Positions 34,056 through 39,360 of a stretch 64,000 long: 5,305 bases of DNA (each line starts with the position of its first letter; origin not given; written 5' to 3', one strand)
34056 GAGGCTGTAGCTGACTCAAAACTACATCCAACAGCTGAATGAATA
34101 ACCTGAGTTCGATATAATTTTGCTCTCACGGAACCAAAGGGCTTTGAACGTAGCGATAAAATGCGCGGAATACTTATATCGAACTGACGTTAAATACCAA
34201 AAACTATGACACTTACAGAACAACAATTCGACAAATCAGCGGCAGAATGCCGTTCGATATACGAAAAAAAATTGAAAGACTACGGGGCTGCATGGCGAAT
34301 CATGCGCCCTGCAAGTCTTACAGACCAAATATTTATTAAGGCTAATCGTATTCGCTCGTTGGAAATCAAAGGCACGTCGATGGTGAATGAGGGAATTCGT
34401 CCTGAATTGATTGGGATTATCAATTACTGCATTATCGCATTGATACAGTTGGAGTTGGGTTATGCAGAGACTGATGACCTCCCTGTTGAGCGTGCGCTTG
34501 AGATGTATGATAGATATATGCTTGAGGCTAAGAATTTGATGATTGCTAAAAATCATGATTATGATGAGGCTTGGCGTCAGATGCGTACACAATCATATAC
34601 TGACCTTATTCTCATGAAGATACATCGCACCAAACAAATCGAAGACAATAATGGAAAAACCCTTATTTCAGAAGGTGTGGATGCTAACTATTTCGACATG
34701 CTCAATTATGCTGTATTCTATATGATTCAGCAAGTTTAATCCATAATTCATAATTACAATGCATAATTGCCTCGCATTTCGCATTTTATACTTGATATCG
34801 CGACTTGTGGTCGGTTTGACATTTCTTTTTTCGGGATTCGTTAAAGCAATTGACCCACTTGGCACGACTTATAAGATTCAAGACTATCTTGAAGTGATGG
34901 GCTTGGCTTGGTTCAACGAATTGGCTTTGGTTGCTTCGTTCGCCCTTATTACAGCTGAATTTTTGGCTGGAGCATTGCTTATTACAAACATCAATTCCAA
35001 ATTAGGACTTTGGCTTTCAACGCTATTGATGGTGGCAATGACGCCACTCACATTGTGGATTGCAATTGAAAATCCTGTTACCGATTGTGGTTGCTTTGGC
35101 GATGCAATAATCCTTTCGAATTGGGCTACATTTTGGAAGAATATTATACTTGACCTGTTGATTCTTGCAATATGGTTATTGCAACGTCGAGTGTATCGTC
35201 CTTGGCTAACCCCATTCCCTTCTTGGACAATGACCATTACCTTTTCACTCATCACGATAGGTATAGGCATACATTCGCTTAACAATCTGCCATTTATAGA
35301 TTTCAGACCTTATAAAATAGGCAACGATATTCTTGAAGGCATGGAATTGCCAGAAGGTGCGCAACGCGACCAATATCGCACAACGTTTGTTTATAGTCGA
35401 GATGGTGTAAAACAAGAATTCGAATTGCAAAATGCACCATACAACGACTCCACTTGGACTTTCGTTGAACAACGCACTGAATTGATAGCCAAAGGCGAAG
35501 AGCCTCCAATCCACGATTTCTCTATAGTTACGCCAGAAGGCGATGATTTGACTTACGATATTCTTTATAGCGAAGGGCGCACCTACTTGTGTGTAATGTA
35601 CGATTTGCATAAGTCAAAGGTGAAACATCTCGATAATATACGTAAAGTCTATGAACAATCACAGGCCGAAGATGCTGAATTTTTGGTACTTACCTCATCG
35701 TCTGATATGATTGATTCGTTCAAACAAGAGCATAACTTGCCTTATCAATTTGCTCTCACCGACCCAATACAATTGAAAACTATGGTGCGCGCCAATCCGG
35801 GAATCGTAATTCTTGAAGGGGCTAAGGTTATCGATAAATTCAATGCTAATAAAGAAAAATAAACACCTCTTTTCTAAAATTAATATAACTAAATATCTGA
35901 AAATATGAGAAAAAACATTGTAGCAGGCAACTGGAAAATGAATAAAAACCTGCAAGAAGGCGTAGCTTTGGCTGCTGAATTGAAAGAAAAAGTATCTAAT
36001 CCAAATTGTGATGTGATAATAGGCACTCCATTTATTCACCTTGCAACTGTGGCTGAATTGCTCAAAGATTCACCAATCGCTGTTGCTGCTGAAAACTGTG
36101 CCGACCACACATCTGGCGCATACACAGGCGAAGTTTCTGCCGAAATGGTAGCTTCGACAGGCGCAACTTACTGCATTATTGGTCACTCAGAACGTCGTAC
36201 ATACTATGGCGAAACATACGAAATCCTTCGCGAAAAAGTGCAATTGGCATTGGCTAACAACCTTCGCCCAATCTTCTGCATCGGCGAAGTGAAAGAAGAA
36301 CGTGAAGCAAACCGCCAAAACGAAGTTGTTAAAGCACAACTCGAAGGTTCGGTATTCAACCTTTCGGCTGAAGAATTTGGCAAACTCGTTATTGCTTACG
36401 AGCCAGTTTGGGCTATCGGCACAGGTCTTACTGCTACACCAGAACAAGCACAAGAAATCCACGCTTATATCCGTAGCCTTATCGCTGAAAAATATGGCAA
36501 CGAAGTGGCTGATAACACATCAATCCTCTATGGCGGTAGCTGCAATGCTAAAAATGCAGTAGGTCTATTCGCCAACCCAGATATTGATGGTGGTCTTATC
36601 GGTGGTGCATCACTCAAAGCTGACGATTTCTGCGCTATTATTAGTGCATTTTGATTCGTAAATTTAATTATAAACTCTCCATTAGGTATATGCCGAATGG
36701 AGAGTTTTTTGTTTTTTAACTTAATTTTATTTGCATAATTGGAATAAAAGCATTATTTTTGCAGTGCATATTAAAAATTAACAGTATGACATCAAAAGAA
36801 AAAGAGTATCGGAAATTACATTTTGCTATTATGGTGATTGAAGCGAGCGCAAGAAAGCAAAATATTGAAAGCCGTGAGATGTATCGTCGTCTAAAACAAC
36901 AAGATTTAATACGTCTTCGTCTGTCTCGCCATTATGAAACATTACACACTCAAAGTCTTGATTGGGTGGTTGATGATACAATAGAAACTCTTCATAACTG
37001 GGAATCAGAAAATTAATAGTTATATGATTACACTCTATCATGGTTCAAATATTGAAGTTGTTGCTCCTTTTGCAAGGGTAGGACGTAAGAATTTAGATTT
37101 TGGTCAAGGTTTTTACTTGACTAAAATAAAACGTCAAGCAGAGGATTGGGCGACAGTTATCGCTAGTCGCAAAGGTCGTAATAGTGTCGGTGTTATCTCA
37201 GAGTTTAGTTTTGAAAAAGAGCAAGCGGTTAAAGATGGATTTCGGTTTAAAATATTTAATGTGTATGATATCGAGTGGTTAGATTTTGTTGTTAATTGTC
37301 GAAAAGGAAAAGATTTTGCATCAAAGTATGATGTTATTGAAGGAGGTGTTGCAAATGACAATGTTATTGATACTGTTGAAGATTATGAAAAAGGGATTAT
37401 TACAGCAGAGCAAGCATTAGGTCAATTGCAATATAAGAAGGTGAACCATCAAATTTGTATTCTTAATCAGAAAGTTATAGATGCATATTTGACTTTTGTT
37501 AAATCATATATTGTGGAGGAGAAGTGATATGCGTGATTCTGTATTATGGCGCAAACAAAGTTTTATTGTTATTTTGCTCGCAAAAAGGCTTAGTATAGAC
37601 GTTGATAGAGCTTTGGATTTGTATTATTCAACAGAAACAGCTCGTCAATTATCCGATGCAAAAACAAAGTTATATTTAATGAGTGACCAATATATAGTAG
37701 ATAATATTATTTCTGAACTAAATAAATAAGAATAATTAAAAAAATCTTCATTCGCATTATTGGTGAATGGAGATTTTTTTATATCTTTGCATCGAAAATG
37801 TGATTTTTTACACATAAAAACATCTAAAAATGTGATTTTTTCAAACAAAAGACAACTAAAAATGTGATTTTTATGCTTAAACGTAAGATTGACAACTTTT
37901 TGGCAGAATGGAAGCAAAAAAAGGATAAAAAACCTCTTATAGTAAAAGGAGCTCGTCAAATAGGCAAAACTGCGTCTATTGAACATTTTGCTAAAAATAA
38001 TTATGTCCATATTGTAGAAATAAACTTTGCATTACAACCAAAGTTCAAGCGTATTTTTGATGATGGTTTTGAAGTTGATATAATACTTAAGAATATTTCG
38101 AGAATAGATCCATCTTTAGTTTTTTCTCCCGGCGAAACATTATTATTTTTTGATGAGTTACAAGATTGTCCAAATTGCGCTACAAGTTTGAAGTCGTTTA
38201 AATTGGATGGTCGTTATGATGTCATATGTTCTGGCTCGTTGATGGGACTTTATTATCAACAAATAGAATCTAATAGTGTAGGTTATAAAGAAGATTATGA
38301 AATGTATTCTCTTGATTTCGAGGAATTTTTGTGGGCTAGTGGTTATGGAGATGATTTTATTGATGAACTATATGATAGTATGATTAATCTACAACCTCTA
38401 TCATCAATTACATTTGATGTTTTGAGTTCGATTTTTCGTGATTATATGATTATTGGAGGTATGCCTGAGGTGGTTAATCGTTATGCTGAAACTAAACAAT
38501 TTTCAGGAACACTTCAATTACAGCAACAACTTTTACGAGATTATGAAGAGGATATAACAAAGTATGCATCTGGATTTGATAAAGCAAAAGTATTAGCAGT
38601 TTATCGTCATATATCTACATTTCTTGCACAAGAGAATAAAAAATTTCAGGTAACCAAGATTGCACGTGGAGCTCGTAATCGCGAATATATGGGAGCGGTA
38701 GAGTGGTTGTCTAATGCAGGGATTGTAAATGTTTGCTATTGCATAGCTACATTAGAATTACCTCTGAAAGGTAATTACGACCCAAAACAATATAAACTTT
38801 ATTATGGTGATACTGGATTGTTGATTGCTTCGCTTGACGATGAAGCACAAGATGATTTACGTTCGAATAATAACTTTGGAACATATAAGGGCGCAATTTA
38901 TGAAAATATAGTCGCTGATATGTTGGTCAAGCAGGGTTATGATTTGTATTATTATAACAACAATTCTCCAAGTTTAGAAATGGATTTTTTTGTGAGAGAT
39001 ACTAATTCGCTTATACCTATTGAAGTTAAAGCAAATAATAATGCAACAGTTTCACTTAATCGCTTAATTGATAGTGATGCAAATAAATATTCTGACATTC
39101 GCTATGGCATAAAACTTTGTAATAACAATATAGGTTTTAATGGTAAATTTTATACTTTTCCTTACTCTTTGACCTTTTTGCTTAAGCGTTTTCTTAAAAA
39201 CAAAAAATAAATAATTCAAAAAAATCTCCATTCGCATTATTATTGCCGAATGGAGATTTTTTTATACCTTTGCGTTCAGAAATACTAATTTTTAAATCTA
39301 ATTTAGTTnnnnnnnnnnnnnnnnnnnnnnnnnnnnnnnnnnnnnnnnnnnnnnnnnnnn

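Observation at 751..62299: Heptamer arrays mark most gene and operon junctions of the backbone but are missing from the AT-rich islands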

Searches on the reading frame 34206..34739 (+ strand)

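Call 25: search_protein_families(library=pfam, proteins=[window:34206-34739:+])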
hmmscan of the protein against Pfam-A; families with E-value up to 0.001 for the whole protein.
window:34206-34739:+ (177 aa): 1 family
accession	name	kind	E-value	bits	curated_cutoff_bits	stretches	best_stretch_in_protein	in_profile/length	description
PF07659.16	DUF1599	-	1e-58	196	25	2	22-82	1-61/61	Nucleotide modification associated domain 1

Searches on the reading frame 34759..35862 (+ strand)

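Call 25: search_protein_families(library=pfam, proteins=[window:34759-35862:+])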
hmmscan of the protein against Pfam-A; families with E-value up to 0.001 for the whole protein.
window:34759-35862:+ (367 aa): 1 family
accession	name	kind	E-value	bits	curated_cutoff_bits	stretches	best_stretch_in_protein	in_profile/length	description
PF07291.16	MauE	-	1.5e-19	71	27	1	9-139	3-126/128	Methylamine utilisation protein MauE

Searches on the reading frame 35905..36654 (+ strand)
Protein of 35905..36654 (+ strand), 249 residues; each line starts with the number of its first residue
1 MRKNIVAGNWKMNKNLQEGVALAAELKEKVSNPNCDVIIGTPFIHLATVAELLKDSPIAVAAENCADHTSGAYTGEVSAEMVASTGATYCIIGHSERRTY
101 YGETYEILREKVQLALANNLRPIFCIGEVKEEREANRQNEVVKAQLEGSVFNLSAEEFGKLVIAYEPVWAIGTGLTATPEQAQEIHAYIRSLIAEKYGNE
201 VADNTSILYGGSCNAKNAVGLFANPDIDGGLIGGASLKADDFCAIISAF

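Call 25: search_protein_families(library=pfam, proteins=[window:35905-36654:+])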
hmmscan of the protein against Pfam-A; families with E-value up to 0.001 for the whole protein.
window:35905-36654:+ (249 aa): 1 family
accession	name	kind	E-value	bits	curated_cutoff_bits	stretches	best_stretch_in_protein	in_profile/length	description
PF00121.24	TIM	-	1.3e-95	320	20.1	1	5-248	2-244/245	Triosephosphate isomerase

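Call 52: find_encoding_contigs(protein=window:35905-36654:+, flank=10000, max_places=10)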
Protein window:35905-36654:+ (249 aa): 5 contigs read that carry it; 1 place shown.
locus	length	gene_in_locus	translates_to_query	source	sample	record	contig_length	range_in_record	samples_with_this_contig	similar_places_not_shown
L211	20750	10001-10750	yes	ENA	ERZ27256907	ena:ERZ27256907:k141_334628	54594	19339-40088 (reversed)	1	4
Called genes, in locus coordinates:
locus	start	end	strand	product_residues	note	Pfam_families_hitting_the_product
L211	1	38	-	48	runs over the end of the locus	-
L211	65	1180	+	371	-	PF02481:DNA_processg_A, PF17782:WHD_DprA (weak)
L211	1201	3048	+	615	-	PF13205:Big_5, PF09912:DUF2141 (faint)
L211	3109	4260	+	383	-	PF00072:Response_reg, PF00158:Sigma54_activat, PF14532:Sigma54_activ_2, PF00004:AAA (weak), PF07728:AAA_5 (weak), PF25601:AAA_lid_14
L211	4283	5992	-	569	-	PF00270:DEAD, PF00271:Helicase_C, PF16124:RecQ_Zn_bind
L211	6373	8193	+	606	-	PF02690:Na_Pi_cotrans, PF01895:PhoU (faint)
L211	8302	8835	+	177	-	PF07659:DUF1599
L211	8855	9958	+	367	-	PF07291:MauE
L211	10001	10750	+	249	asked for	PF00121:TIM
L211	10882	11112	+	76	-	PF12668:DUF3791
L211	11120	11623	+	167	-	PF13151:DUF3990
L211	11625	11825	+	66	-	-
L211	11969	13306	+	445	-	PF13173:AAA_14, PF13635:DUF4143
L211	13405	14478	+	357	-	-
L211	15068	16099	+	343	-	PF01075:Glyco_transf_9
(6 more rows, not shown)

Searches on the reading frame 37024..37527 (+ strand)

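Call 25: search_protein_families(library=pfam, proteins=[window:37024-37527:+])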
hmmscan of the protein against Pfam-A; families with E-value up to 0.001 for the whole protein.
window:37024-37527:+ (167 aa): 1 family
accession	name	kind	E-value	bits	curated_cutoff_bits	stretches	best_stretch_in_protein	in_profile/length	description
PF13151.12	DUF3990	-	3e-46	157.3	32.2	1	2-155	1-149/152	Protein of unknown function (DUF3990)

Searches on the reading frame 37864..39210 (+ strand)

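Call 26: search_protein_families(library=pfam, proteins=[window:37864-39210:+])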
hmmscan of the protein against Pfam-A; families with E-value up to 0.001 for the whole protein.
window:37864-39210:+ (448 aa): 3 families
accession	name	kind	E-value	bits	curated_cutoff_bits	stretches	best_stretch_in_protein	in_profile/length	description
PF13635.12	DUF4143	-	7e-32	110.8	28.1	1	228-391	1-160/160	Domain of unknown function (DUF4143)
PF13173.12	AAA_14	-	7.3e-24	84.7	27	1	22-156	2-129/129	AAA domain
PF02021.23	UPF0102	-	0.0003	21.5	23.6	0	346-396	1-47/80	Uncharacterised protein family UPF0102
